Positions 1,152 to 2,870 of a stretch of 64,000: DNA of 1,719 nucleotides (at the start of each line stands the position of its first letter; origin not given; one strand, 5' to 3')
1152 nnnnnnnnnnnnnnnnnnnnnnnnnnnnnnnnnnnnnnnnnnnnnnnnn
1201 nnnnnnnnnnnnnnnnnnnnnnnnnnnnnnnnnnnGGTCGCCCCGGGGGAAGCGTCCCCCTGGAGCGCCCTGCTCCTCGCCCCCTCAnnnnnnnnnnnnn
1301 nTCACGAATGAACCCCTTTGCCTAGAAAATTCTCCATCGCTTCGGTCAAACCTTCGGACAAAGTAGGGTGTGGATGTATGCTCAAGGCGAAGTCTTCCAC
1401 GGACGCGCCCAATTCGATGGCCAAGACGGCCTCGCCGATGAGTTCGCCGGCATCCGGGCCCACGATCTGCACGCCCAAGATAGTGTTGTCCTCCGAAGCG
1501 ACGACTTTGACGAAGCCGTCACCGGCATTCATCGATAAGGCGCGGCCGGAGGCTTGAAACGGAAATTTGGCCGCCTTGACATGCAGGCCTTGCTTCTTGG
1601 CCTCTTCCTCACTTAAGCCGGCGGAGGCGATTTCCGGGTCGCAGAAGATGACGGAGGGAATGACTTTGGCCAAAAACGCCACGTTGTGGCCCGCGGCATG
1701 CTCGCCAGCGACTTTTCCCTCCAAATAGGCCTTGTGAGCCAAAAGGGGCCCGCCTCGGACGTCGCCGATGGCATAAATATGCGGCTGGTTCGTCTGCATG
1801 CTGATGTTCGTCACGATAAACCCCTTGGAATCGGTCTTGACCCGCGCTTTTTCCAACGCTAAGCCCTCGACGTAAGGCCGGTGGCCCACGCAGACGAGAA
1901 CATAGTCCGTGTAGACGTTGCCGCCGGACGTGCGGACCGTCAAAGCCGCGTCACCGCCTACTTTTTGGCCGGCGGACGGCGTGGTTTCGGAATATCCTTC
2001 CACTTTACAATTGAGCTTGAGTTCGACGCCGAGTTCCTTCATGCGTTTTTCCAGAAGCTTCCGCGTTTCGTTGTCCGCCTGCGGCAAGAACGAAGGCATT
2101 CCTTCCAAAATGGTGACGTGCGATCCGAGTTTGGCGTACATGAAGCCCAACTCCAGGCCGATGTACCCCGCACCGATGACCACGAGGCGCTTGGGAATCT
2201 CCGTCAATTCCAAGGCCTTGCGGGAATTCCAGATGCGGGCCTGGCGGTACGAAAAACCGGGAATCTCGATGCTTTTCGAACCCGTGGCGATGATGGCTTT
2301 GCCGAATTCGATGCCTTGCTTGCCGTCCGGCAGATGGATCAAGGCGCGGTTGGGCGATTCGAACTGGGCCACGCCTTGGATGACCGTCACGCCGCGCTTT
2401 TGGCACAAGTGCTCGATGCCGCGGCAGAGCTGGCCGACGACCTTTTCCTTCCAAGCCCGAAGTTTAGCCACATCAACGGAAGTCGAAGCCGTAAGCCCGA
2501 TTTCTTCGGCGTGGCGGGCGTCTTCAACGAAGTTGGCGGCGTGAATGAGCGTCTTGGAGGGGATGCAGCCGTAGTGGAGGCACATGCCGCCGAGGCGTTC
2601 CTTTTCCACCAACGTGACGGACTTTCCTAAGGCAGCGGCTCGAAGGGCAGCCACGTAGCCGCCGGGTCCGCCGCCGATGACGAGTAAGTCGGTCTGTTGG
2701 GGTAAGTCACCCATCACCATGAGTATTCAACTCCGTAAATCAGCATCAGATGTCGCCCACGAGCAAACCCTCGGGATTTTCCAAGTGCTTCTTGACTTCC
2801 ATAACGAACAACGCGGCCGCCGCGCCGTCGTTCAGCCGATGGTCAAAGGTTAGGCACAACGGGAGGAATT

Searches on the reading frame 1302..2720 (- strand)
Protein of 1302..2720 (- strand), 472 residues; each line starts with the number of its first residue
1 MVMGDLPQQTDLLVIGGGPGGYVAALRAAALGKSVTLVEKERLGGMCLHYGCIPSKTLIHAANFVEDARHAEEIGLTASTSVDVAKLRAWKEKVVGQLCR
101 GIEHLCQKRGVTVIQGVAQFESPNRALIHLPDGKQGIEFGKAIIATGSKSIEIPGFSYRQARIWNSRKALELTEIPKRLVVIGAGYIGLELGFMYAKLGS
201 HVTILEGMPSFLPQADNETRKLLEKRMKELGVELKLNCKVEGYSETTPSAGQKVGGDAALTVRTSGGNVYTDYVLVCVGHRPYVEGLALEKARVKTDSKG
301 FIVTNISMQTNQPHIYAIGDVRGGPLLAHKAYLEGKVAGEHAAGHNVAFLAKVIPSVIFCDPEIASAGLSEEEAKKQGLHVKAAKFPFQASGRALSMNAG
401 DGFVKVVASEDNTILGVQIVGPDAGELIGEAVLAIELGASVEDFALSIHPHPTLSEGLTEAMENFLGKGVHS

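Call 42: find_encoding_contigs(protein=window:1302-2720:-, flank=3000, max_places=10)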
Protein window:1302-2720:- (472 aa): 2 contigs read that carry it; 2 places shown.
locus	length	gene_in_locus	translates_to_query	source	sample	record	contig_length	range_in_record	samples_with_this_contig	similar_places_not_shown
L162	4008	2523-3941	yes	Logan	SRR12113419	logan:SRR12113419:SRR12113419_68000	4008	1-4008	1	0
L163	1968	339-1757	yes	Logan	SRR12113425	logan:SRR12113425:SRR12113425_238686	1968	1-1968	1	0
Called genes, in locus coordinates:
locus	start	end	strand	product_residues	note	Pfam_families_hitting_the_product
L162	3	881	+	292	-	?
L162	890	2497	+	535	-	PF00364:Biotin_lipoyl, PF25997:BSH_YhbJ, PF02817:E3_binding, PF00198:2-oxoacid_dh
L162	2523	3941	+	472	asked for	PF00890:FAD_binding_2 (weak), PF01134:GIDA (weak), PF01262:AlaDh_PNT_C (faint), PF07992:Pyr_redox_2, PF12831:FAD_oxidored, PF13738:Pyr_redox_3, PF00070:Pyr_redox, PF02852:Pyr_redox_dim, +3 more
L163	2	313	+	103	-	?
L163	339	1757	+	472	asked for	PF00890:FAD_binding_2 (weak), PF01134:GIDA (weak), PF01262:AlaDh_PNT_C (faint), PF07992:Pyr_redox_2, PF12831:FAD_oxidored, PF13738:Pyr_redox_3, PF00070:Pyr_redox, PF02852:Pyr_redox_dim, +3 more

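Call 82: find_homologous_proteins(query=window:1302-2720:-, max_evalue=1e-100)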
Query window:1302-2720:- (472 aa): 5419 proteins with E <= 1e-100 among 8000 candidates; the best 120 are listed.
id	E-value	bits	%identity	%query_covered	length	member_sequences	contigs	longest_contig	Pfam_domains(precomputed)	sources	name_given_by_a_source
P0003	0.0e+0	1047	100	100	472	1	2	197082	PF01266.31,PF13450.13,PF00890.31,PF02852.29,PF07992.21,PF00070.34,PF13738.13,PF03486.21,PF01262.28,PF01134.29,PF12831.14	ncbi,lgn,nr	ncbi:dihydrolipoyl dehydrogenase [Candidatus Micrarchaeota archaeon]|nr:dihydrolipoyl dehydrogenase 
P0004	2.0e-284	962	90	100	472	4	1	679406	PF13450.13,PF07992.21,PF00070.34,PF03486.21,PF01134.29,PF01494.26,PF12831.14,PF01266.31,PF00890.31,PF02852.29,PF13738.13,PF01262.28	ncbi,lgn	-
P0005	4.6e-259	878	83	100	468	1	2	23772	PF13450.13,PF07992.21,PF00070.34,PF03486.21,PF01134.29,PF01494.26,PF12831.14,PF01266.31,PF00890.31,PF02852.29,PF13738.13,PF01262.28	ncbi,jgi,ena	-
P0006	4.5e-258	875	80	100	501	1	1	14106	PF13450.13,PF07992.21,PF00070.34,PF03486.21,PF01134.29,PF01494.26,PF12831.14,PF01266.31,PF00890.31,PF02852.29,PF13738.13,PF01262.28,PF03721.21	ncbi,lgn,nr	ncbi:dihydrolipoyl dehydrogenase [Candidatus Micrarchaeota archaeon]|nr:dihydrolipoyl dehydrogenase 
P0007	2.9e-256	869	76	100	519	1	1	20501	PF13450.13,PF07992.21,PF00070.34,PF03486.21,PF01134.29,PF01494.26,PF12831.14,PF01266.31,PF00890.31,PF02852.29,PF13738.13,PF01262.28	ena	-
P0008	2.1e-251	853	76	99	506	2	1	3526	PF13450.13,PF07992.21,PF00070.34,PF03486.21,PF01134.29,PF01494.26,PF12831.14,PF01266.31,PF00890.31,PF02852.29,PF13738.13,PF01262.28,PF03721.21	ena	-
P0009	5.3e-235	799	78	100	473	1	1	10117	PF13450.13,PF07992.21,PF00070.34,PF03486.21,PF01134.29,PF01494.26,PF12831.14,PF01266.31,PF00890.31,PF02852.29,PF13738.13,PF01262.28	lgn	-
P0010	2.4e-189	648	64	100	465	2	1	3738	PF01266.31,PF00890.31,PF02852.29,PF07992.21,PF00070.34,PF13738.13,PF03486.21,PF01262.28,PF03721.21,PF01134.29,PF12831.14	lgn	-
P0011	1.2e-145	504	68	73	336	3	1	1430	PF02852.29,PF07992.21,PF00070.34,PF13738.13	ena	-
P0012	1.7e-145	504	66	74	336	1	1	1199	PF13450.13,PF07992.21,PF00070.34,PF03486.21,PF01134.29,PF01494.26,PF12831.14,PF01266.31,PF00890.31,PF13738.13,PF03721.21,PF02737.25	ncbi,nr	ncbi:MAG: FAD-dependent oxidoreductase, partial [Candidatus Micrarchaeota archaeon]|nr:FAD-dependent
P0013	5.1e-140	486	50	100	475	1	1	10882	PF01266.31,PF13450.13,PF00890.31,PF02852.29,PF07992.21,PF00070.34,PF13738.13,PF03486.21,PF01134.29,PF01494.26,PF12831.14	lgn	-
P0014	8.2e-139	482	51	100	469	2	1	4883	PF01266.31,PF13450.13,PF00890.31,PF02852.29,PF07992.21,PF00070.34,PF13738.13,PF03486.21,PF03721.21,PF01134.29,PF12831.14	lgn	-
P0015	3.9e-138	479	52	100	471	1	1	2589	PF01266.31,PF13450.13,PF00890.31,PF02852.29,PF07992.21,PF00070.34,PF13738.13,PF03486.21,PF01134.29,PF12831.14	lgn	-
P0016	4.9e-138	479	51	100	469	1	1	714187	PF13450.13,PF07992.21,PF00070.34,PF03486.21,PF01134.29,PF12831.14,PF01266.31,PF00890.31,PF02852.29,PF13738.13,PF01262.28,PF03721.21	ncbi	ncbi:MAG: dihydrolipoyl dehydrogenase [Candidatus Norongarragalinales archaeon]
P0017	1.9e-137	477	52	100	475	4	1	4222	PF13450.13,PF07992.21,PF00070.34,PF03486.21,PF01134.29,PF01494.26,PF12831.14,PF01266.31,PF00890.31,PF02852.29,PF13738.13,PF01262.28,PF03721.21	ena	-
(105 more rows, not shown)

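Call 83: find_encoding_contigs(protein=P0004, flank=1500, max_places=2)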
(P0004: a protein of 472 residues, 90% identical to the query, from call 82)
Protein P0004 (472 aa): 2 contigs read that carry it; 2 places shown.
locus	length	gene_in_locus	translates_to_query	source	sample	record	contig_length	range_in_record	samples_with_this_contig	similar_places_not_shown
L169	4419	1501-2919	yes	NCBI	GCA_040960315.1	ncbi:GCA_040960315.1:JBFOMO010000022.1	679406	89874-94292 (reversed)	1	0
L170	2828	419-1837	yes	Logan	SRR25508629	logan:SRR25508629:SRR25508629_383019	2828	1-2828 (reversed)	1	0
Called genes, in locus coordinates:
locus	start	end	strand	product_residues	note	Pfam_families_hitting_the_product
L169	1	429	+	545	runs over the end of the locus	PF00364:Biotin_lipoyl, PF25997:BSH_YhbJ (weak), PF02817:E3_binding, PF00198:2-oxoacid_dh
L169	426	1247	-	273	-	-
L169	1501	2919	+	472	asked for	PF00890:FAD_binding_2 (weak), PF01134:GIDA (weak), PF01262:AlaDh_PNT_C (faint), PF07992:Pyr_redox_2, PF12831:FAD_oxidored, PF13738:Pyr_redox_3, PF00070:Pyr_redox, PF02852:Pyr_redox_dim, +4 more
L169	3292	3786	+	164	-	-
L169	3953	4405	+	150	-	-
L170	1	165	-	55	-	?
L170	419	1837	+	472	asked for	PF00890:FAD_binding_2 (weak), PF01134:GIDA (weak), PF01262:AlaDh_PNT_C (faint), PF07992:Pyr_redox_2, PF12831:FAD_oxidored, PF13738:Pyr_redox_3, PF00070:Pyr_redox, PF02852:Pyr_redox_dim, +4 more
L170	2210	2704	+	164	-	-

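Call 84: find_encoding_contigs(protein=P0005, flank=1500, max_places=2)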
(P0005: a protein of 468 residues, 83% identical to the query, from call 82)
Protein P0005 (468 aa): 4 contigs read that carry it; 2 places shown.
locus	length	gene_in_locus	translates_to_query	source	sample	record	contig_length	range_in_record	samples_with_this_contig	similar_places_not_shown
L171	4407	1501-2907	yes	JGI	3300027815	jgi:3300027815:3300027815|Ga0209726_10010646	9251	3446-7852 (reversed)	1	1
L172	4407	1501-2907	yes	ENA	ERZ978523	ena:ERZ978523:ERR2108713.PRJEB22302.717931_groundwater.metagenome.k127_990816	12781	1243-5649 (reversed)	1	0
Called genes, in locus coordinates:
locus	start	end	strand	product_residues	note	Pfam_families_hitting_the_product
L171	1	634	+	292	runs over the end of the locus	-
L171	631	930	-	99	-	PF01909:NTP_transf_2, PF18765:Polbeta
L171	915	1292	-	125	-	PF05168:HEPN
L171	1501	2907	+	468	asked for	PF00890:FAD_binding_2, PF01134:GIDA (weak), PF01262:AlaDh_PNT_C (faint), PF07992:Pyr_redox_2, PF12831:FAD_oxidored, PF13738:Pyr_redox_3, PF00070:Pyr_redox, PF02852:Pyr_redox_dim, +4 more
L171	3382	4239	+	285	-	PF00494:SQS_PSY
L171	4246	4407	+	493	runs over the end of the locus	PF00890:FAD_binding_2, PF01266:DAO, PF01593:Amino_oxidase, PF01946:Thi4 (weak), PF03486:HI0933_like (faint), PF07992:Pyr_redox_2 (faint), PF12831:FAD_oxidored (weak), PF13450:NAD_binding_8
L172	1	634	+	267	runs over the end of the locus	-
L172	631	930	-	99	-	PF01909:NTP_transf_2, PF18765:Polbeta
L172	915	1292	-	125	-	PF05168:HEPN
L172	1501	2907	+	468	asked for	PF00890:FAD_binding_2, PF01134:GIDA (weak), PF01262:AlaDh_PNT_C (faint), PF07992:Pyr_redox_2, PF12831:FAD_oxidored, PF13738:Pyr_redox_3, PF00070:Pyr_redox, PF02852:Pyr_redox_dim, +4 more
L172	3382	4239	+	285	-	PF00494:SQS_PSY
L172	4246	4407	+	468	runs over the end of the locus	?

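Call 85: find_encoding_contigs(protein=P0006, flank=1500, max_places=2)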
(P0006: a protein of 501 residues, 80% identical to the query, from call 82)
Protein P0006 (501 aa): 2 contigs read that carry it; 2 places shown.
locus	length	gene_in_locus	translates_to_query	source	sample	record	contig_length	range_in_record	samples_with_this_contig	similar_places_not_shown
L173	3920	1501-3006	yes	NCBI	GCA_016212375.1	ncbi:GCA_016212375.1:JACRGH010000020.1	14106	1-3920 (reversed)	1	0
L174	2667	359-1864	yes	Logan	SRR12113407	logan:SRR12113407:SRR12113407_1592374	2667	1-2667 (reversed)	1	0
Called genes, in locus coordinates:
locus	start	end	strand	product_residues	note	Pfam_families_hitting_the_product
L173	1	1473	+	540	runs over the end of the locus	PF00364:Biotin_lipoyl, PF25984:BSH_YknX (faint), PF25997:BSH_YhbJ (weak), PF02817:E3_binding, PF00198:2-oxoacid_dh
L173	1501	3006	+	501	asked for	PF00890:FAD_binding_2, PF01134:GIDA (weak), PF01262:AlaDh_PNT_C (faint), PF01266:DAO (faint), PF07992:Pyr_redox_2, PF12831:FAD_oxidored, PF00070:Pyr_redox, PF02852:Pyr_redox_dim, +5 more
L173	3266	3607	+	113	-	-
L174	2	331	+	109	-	?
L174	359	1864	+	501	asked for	PF00890:FAD_binding_2, PF01134:GIDA (weak), PF01262:AlaDh_PNT_C (faint), PF01266:DAO (faint), PF07992:Pyr_redox_2, PF12831:FAD_oxidored, PF00070:Pyr_redox, PF02852:Pyr_redox_dim, +5 more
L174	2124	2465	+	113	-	-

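Call 86: find_encoding_contigs(protein=P0009, flank=1500, max_places=2)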
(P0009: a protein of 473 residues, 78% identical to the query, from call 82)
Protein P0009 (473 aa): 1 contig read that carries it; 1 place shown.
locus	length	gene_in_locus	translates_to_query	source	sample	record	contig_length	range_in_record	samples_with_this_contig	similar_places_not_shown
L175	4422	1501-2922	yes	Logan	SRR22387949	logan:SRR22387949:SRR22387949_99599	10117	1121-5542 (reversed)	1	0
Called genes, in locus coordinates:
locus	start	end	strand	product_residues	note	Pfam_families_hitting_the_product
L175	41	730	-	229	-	PF08242:Methyltransf_12 (faint)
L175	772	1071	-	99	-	PF01909:NTP_transf_2, PF18765:Polbeta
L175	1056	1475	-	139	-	PF05168:HEPN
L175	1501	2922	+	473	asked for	PF00890:FAD_binding_2 (weak), PF01134:GIDA (weak), PF01262:AlaDh_PNT_C (faint), PF01266:DAO (faint), PF07992:Pyr_redox_2, PF12831:FAD_oxidored, PF00070:Pyr_redox, PF02852:Pyr_redox_dim, +4 more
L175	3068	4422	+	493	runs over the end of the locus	PF00391:PEP-utilizers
